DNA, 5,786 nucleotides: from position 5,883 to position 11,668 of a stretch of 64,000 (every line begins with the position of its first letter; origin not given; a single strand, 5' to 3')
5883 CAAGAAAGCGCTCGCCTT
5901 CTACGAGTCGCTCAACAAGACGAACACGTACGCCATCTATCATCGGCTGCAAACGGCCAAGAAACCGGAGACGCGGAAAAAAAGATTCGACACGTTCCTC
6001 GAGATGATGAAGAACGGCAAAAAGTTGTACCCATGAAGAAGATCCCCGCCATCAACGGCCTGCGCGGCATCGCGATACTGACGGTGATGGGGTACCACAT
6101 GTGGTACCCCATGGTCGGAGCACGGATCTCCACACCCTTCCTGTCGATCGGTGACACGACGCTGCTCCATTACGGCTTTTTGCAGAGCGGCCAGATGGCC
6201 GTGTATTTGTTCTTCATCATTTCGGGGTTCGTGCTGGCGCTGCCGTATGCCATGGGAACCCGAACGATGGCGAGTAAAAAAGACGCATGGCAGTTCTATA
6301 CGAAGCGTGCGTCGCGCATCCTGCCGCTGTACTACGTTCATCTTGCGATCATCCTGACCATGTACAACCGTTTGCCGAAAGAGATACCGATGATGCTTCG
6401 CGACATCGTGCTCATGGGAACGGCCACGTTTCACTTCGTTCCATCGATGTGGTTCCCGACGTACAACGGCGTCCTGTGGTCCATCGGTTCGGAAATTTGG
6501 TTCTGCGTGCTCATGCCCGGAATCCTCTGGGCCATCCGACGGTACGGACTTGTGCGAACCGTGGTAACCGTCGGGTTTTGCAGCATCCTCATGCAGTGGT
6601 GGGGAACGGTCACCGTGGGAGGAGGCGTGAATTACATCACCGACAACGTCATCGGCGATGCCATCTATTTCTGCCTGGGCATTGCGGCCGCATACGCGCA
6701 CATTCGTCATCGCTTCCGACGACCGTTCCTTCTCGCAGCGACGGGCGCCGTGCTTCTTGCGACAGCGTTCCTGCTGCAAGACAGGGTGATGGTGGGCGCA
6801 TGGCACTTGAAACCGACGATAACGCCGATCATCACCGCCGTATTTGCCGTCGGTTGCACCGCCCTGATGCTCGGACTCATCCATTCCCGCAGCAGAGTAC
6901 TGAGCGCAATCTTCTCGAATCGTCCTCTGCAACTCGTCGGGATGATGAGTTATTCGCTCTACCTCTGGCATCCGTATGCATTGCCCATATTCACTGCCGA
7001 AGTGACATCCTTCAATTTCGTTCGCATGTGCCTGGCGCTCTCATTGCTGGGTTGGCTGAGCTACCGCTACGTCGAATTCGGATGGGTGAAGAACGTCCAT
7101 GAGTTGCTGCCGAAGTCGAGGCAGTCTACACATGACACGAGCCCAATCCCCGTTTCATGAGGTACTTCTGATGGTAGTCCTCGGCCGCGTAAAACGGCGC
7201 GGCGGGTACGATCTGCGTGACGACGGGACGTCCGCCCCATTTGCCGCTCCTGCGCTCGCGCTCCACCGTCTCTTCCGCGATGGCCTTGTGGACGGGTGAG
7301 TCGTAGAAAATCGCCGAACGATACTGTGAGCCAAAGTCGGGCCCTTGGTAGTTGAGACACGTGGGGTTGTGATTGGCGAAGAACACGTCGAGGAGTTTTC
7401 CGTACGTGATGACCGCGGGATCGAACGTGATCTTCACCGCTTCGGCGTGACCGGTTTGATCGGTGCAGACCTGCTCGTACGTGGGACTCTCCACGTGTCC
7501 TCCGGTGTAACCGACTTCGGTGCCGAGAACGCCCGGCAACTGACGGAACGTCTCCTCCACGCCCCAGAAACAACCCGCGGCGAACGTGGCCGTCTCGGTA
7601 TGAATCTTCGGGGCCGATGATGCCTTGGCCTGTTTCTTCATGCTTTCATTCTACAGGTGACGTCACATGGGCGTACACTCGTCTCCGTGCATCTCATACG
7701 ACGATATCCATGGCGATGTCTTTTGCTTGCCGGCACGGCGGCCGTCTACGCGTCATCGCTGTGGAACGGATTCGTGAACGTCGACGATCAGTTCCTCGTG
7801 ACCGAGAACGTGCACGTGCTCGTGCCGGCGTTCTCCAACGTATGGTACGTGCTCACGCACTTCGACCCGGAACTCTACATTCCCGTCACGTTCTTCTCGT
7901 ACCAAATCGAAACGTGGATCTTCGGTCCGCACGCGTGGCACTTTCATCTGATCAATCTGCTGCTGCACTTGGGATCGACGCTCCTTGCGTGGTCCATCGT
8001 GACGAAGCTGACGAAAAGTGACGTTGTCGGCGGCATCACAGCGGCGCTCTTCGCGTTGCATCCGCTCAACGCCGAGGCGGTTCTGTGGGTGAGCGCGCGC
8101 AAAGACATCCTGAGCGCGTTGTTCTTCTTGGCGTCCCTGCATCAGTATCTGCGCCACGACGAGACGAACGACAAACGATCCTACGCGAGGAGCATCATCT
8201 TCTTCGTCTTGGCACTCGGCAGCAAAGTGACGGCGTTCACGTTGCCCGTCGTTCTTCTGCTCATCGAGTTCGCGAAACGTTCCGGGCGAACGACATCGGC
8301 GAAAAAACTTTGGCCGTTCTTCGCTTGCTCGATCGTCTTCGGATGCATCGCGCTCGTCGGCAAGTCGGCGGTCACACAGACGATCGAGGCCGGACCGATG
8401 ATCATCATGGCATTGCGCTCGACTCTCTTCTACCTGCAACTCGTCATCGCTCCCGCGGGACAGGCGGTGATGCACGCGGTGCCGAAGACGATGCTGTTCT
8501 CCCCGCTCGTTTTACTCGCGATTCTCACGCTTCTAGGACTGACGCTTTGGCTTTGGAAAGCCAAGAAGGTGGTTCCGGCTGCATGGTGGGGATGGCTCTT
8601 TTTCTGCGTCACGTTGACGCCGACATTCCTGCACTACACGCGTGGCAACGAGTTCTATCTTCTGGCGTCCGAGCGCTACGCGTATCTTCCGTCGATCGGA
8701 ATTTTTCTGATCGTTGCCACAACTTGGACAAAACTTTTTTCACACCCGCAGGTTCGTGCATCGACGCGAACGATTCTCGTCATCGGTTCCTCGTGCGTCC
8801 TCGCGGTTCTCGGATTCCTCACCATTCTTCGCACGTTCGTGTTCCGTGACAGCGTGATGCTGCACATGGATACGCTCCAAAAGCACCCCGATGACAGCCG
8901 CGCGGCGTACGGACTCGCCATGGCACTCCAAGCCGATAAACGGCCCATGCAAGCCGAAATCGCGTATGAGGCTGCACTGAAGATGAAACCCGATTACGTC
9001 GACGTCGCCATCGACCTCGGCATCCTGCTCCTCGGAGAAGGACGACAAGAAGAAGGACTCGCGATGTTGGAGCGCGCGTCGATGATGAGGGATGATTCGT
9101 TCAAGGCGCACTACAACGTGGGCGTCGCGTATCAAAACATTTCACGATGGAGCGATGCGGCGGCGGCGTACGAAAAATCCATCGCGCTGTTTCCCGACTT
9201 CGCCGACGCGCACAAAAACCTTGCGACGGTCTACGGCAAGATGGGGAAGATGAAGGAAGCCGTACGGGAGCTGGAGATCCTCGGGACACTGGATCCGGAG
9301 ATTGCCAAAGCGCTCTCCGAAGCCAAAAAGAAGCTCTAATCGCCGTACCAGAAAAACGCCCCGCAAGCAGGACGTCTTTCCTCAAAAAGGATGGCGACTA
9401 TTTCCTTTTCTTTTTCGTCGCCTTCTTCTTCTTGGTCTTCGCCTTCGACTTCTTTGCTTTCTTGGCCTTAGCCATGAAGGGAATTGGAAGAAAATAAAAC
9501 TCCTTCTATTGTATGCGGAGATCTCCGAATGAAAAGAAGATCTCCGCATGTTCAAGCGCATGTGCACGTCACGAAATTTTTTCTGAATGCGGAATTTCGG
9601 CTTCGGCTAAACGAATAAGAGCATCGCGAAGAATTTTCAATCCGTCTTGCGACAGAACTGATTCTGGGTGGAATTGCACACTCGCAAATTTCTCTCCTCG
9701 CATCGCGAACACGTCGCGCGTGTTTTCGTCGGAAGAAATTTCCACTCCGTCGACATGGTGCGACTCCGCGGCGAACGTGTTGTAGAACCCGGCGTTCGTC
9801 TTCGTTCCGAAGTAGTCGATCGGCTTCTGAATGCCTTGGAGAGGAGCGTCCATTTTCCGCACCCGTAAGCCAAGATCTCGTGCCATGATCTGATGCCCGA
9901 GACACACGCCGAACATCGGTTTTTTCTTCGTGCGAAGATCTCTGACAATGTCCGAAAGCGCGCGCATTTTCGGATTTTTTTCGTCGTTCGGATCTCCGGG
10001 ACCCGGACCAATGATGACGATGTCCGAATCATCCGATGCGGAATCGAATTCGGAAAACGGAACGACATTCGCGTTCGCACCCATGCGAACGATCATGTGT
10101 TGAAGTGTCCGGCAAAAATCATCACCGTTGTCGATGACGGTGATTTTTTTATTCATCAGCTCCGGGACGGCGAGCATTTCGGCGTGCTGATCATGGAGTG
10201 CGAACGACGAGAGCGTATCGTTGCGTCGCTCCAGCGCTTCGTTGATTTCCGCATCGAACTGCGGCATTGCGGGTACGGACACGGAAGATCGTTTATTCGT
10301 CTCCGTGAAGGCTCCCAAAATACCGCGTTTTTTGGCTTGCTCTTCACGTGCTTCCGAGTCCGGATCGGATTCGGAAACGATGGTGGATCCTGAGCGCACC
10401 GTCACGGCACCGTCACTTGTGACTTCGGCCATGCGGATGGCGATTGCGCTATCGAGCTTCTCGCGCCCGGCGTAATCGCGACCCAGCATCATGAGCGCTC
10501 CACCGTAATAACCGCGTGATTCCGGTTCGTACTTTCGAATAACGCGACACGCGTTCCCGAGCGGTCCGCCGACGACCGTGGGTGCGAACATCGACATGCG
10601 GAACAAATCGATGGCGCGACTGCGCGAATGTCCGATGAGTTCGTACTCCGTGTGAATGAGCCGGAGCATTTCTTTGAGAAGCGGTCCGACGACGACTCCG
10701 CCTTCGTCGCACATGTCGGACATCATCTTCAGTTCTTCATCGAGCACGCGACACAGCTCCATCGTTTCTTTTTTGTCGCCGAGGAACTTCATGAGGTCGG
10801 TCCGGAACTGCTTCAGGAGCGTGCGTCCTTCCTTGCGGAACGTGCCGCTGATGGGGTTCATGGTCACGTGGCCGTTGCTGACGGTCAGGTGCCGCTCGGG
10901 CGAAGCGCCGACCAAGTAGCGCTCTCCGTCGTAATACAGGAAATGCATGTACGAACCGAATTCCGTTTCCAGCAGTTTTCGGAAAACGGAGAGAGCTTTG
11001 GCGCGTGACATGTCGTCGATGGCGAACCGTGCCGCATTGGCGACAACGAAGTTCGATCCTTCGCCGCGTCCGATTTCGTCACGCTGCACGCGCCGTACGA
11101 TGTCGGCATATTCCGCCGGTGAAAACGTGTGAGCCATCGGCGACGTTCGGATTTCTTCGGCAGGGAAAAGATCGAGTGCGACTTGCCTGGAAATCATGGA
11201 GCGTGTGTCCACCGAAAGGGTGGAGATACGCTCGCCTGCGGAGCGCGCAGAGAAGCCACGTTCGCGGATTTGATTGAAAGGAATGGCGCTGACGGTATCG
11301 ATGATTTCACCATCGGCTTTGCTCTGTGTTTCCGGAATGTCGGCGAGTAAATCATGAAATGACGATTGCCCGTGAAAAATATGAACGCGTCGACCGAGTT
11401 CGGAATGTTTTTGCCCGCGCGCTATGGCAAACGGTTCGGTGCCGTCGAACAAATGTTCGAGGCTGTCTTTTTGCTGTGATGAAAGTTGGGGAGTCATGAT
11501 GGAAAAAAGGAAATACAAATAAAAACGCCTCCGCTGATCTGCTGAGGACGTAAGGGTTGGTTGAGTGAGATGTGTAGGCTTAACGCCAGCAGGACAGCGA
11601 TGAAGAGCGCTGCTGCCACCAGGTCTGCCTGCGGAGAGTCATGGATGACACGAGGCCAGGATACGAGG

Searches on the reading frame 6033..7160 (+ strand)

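Call 76: search_protein_families(library=pfam, proteins=[window:6033-7160:+])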
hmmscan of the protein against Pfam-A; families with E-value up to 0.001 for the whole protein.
window:6033-7160:+ (375 aa): 1 family
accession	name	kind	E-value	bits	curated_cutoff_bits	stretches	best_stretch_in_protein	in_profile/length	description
PF01757.29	Acyl_transf_3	-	3.4e-34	118.8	31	1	5-335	2-313/326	Acyltransferase domain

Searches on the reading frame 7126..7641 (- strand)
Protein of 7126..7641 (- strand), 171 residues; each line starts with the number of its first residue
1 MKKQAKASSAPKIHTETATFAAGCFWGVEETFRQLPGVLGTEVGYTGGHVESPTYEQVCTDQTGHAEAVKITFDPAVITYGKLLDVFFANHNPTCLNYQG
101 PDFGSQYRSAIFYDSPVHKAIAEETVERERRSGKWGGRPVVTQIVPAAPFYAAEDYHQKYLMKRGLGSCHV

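Call 76: search_protein_families(library=pfam, proteins=[window:7126-7641:-])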
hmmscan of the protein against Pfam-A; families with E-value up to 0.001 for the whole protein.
window:7126-7641:- (171 aa): 1 family
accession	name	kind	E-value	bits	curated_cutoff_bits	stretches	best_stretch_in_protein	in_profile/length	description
PF01625.27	PMSR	-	4.6e-61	206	23.7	1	17-170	1-153/153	Peptide methionine sulfoxide reductase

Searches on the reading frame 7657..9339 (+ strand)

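Call 76: search_protein_families(library=pfam, proteins=[window:7657-9339:+])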
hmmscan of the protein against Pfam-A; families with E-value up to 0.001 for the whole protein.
window:7657-9339:+ (560 aa): 13 families
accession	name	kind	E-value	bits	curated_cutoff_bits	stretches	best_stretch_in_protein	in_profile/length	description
PF13431.12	TPR_17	-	7.7e-16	57.4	24.4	1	504-536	1-33/34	Tetratricopeptide repeat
PF14559.12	TPR_19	-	1.9e-13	51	25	2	497-547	6-56/68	Tetratricopeptide repeat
PF00515.34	TPR_1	-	5e-13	48.7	27.8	1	483-515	2-34/34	Tetratricopeptide repeat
PF07719.23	TPR_2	-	1.6e-12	46.9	27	1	483-514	2-33/34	Tetratricopeptide repeat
PF13414.12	TPR_11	-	2.2e-11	43.7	26.8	1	497-530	9-42/42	TPR repeat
PF13424.12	TPR_12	-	1.3e-08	35.4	30.1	0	415-474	4-71/77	Tetratricopeptide repeat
PF13432.12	TPR_16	-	5.1e-07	30.5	32.7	0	491-536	6-51/65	Tetratricopeptide repeat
PF13181.12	TPR_8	-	6.5e-07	29.5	25.7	0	415-447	2-34/34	Tetratricopeptide repeat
PF13428.12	TPR_14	-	8.4e-07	29.5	23.5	0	416-456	3-43/44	Tetratricopeptide repeat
PF13371.12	TPR_9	-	2.7e-05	24.5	35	0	492-541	5-54/73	Tetratricopeptide repeat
PF24575.1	TPR_Slam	-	6.2e-05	23.8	35.2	0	409-465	42-98/104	Surface lipoprotein assembly modifier, N-terminal TPR repeats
PF13174.12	TPR_6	-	0.00069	20.5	26.3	0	484-514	2-32/33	Tetratricopeptide repeat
PF13176.12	TPR_7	-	0.00081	19.7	27.9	0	484-511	1-28/36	Tetratricopeptide repeat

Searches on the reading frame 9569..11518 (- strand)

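Call 76: search_protein_families(library=pfam, proteins=[window:9569-11518:-])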
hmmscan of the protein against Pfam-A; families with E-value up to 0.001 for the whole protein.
window:9569-11518:- (649 aa): 3 families
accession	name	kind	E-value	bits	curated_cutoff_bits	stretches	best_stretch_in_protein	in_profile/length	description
PF00425.24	Chorismate_bind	-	4.3e-36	125.2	27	1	135-396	3-257/257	chorismate binding enzyme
PF00117.34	GATase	-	9.6e-32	110.6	22.8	1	461-636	2-189/190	Glutamine amidotransferase class-I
PF01965.30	DJ-1_PfpI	-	0.00034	20.9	26.6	1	490-556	53-118/165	DJ-1/PfpI family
